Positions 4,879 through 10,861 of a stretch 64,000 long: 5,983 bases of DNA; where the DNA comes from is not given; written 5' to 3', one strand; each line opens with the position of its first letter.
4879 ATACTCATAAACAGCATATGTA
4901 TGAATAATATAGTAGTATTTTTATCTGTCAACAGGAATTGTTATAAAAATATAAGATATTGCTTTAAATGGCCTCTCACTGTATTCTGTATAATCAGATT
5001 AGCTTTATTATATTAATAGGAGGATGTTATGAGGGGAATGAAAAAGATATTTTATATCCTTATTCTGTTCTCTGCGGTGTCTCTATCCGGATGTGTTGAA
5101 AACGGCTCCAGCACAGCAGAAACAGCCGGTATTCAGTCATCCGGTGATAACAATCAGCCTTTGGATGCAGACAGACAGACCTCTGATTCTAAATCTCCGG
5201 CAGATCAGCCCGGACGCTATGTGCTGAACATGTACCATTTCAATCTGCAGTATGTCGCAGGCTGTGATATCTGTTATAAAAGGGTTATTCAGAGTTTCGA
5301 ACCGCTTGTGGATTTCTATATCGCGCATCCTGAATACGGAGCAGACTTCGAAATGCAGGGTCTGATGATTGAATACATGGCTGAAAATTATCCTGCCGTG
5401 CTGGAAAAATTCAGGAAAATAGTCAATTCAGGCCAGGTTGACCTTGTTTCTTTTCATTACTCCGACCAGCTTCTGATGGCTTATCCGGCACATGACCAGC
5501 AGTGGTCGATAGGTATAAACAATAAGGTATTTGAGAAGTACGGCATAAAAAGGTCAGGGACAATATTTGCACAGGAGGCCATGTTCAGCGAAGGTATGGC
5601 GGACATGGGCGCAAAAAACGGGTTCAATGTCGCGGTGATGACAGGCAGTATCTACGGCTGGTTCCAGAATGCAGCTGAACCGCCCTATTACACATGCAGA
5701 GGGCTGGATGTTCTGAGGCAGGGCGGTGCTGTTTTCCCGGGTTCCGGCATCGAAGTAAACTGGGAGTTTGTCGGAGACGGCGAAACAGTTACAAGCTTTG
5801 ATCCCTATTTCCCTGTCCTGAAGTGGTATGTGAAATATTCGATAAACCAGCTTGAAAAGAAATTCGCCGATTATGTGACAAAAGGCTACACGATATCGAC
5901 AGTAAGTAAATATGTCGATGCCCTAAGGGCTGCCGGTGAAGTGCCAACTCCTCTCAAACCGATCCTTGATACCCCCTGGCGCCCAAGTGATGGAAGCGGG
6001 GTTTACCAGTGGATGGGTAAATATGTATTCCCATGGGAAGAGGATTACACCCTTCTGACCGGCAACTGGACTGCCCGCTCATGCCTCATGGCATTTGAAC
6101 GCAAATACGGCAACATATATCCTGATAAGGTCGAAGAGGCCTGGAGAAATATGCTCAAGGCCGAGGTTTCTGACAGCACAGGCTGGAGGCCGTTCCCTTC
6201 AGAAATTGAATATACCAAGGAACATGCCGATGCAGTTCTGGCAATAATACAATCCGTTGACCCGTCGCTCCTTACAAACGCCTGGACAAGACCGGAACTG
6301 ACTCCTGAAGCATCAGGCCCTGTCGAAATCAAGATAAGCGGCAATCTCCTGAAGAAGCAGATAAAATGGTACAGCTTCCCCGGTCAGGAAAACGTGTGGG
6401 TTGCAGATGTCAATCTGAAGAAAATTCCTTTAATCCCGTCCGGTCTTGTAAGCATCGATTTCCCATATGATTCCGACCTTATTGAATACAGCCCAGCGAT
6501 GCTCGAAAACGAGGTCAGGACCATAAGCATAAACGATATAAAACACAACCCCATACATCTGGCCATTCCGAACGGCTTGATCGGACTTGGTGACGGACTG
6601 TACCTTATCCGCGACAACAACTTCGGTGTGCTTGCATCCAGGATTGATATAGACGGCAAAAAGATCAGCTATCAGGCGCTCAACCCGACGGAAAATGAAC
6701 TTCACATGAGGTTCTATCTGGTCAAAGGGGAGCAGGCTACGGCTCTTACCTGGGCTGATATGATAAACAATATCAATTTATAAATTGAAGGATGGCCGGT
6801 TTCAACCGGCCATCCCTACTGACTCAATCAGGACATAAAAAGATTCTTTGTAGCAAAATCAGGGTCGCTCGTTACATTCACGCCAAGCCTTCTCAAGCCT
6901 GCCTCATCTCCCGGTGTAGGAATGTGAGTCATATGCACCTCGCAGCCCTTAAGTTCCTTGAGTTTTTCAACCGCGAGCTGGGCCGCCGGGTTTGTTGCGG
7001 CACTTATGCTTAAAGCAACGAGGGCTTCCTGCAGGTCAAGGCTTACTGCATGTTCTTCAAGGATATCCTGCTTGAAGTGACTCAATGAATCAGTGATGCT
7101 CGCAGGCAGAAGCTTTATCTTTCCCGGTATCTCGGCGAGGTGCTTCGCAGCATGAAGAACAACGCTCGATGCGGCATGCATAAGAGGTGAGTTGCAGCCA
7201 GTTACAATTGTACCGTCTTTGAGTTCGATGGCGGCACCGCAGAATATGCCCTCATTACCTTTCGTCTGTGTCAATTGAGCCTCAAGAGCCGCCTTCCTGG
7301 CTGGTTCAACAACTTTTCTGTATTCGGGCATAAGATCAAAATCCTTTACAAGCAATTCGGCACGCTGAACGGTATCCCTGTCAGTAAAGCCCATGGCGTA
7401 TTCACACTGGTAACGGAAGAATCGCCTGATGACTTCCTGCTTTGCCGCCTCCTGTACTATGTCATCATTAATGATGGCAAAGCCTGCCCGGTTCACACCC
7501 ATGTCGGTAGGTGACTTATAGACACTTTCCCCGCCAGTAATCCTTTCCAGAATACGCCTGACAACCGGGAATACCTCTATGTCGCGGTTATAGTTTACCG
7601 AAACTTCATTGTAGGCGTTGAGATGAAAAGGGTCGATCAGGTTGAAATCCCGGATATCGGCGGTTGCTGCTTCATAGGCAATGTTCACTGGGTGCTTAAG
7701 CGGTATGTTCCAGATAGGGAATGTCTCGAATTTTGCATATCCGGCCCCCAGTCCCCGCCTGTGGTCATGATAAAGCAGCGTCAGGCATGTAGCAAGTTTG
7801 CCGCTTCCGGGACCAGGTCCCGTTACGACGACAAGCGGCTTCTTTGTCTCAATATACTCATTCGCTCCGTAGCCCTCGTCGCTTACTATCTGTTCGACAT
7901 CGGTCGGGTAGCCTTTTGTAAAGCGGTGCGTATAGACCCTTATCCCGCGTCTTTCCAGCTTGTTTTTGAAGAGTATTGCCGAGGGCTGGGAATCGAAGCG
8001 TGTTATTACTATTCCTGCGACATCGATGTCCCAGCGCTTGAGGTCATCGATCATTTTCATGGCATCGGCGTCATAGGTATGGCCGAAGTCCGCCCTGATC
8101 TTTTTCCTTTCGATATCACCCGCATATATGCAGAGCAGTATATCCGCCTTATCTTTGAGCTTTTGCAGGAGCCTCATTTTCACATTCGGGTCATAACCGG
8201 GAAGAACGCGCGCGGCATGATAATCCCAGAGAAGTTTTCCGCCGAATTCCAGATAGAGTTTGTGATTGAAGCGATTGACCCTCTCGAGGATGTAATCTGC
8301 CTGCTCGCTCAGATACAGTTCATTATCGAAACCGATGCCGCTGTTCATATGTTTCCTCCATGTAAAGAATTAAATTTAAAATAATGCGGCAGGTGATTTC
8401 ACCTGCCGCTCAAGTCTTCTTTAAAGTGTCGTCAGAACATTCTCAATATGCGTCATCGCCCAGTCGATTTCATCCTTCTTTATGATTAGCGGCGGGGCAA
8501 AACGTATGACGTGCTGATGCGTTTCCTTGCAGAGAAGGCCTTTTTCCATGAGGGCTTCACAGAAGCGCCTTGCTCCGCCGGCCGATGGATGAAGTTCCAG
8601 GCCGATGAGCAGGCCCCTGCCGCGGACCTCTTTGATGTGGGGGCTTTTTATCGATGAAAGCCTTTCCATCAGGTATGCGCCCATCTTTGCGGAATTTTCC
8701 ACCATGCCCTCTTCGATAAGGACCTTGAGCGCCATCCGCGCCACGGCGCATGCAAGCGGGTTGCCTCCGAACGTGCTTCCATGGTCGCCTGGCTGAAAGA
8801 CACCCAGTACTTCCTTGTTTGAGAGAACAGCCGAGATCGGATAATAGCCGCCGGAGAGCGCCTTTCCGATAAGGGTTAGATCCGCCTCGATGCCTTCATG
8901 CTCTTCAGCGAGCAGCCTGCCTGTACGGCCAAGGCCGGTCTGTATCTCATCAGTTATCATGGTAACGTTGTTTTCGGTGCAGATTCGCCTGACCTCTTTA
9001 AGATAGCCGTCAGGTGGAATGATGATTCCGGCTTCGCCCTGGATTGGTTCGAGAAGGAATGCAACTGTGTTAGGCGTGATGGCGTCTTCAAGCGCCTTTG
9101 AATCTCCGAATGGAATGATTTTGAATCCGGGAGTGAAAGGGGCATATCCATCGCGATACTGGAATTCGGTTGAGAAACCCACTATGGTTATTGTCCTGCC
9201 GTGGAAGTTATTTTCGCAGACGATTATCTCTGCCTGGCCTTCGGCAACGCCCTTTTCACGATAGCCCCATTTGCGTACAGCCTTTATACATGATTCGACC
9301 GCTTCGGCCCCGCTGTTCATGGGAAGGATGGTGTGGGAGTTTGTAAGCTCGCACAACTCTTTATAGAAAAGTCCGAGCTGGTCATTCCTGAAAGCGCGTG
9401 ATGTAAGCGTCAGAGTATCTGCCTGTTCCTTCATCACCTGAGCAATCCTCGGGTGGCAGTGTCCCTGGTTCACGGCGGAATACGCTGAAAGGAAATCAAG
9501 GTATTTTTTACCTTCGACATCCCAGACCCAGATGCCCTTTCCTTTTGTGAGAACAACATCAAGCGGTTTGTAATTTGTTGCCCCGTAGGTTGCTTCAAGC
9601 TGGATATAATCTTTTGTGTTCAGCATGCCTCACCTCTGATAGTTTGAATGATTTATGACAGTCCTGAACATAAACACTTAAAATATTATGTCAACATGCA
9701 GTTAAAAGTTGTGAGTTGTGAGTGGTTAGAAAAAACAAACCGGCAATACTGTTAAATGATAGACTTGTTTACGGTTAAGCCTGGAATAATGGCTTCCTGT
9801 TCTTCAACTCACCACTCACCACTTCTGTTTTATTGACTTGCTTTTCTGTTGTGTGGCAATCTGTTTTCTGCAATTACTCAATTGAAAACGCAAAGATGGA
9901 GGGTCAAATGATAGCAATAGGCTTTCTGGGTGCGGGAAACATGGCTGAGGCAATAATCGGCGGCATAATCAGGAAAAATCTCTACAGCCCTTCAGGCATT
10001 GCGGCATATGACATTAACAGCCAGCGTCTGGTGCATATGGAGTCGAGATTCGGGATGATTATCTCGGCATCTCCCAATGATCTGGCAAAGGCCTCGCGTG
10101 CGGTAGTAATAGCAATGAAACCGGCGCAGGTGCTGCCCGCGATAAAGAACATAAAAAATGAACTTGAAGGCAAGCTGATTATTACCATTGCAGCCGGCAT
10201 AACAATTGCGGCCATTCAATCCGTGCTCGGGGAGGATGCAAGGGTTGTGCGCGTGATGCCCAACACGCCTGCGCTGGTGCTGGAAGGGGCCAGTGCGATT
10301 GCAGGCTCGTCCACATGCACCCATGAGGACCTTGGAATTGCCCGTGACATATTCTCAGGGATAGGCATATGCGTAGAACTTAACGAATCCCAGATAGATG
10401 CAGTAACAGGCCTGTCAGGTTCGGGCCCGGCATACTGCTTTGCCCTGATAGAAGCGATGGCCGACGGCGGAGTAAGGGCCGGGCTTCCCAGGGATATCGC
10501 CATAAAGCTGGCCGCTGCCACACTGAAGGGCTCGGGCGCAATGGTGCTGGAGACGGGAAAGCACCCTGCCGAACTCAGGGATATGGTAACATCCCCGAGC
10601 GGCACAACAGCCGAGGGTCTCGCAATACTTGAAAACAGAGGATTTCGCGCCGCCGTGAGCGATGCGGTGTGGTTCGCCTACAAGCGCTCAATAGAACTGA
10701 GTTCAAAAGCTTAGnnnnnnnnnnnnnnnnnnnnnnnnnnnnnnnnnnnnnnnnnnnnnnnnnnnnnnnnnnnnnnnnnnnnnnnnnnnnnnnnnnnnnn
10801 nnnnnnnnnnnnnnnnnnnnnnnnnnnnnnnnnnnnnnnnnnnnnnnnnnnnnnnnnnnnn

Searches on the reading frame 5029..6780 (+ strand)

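Call 35: search_protein_families(library=pfam, proteins=[window:5029-6780:+], max_evalue=0.00001)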
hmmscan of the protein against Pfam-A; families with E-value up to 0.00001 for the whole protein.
window:5029-6780:+ (584 aa): 1 family
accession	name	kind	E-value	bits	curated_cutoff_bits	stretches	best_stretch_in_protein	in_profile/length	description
PF03065.20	Glyco_hydro_57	-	5.3e-09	36.2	21.2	1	83-215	48-180/291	Glycosyl hydrolase family 57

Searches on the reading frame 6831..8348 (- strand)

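Call 35: search_protein_families(library=pfam, proteins=[window:6831-8348:-], max_evalue=0.00001)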
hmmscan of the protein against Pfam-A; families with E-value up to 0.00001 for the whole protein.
window:6831-8348:- (506 aa): 2 families
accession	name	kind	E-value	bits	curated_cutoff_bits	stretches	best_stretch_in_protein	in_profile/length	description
PF08903.17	DUF1846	-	2.8e-164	546.2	27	1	5-336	1-331/333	Domain of unknown function DUF1846, N-terminal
PF20921.3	DUF1846_C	-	2.5e-52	177.1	27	1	343-504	2-153/153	Domain of unknown function DUF1846, C-terminal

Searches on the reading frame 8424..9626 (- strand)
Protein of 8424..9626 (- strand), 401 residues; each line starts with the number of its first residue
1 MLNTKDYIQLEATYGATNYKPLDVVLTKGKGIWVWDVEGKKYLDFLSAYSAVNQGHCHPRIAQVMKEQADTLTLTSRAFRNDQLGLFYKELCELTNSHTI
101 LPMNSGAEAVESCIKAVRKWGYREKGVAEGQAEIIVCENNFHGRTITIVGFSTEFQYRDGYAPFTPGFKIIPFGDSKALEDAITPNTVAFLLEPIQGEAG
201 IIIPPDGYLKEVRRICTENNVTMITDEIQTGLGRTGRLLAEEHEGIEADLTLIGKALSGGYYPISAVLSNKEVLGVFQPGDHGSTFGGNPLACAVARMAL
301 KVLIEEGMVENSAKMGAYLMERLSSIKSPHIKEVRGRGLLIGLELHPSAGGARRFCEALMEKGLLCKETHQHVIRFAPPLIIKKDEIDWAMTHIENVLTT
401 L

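Call 35: search_protein_families(library=pfam, proteins=[window:8424-9626:-], max_evalue=0.00001)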
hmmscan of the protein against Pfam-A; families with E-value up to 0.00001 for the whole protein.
window:8424-9626:- (401 aa): 1 family
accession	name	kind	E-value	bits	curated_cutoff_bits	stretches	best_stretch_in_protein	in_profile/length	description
PF00202.27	Aminotran_3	-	6.1e-127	424.1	30.5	1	15-398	2-403/403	Aminotransferase class-III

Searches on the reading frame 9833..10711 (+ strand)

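Call 35: search_protein_families(library=pfam, proteins=[window:9833-10711:+], max_evalue=0.00001)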
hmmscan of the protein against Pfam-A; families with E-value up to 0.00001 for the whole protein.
window:9833-10711:+ (293 aa): 2 families
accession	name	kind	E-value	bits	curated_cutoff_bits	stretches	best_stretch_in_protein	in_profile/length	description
PF14748.11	P5CR_dimer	-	9.9e-42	141.9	25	1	185-289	1-105/105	Pyrroline-5-carboxylate reductase dimerisation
PF03807.23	F420_oxidored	-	4.8e-14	53.2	21.6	1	29-122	2-94/94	NADP oxidoreductase coenzyme F420-dependent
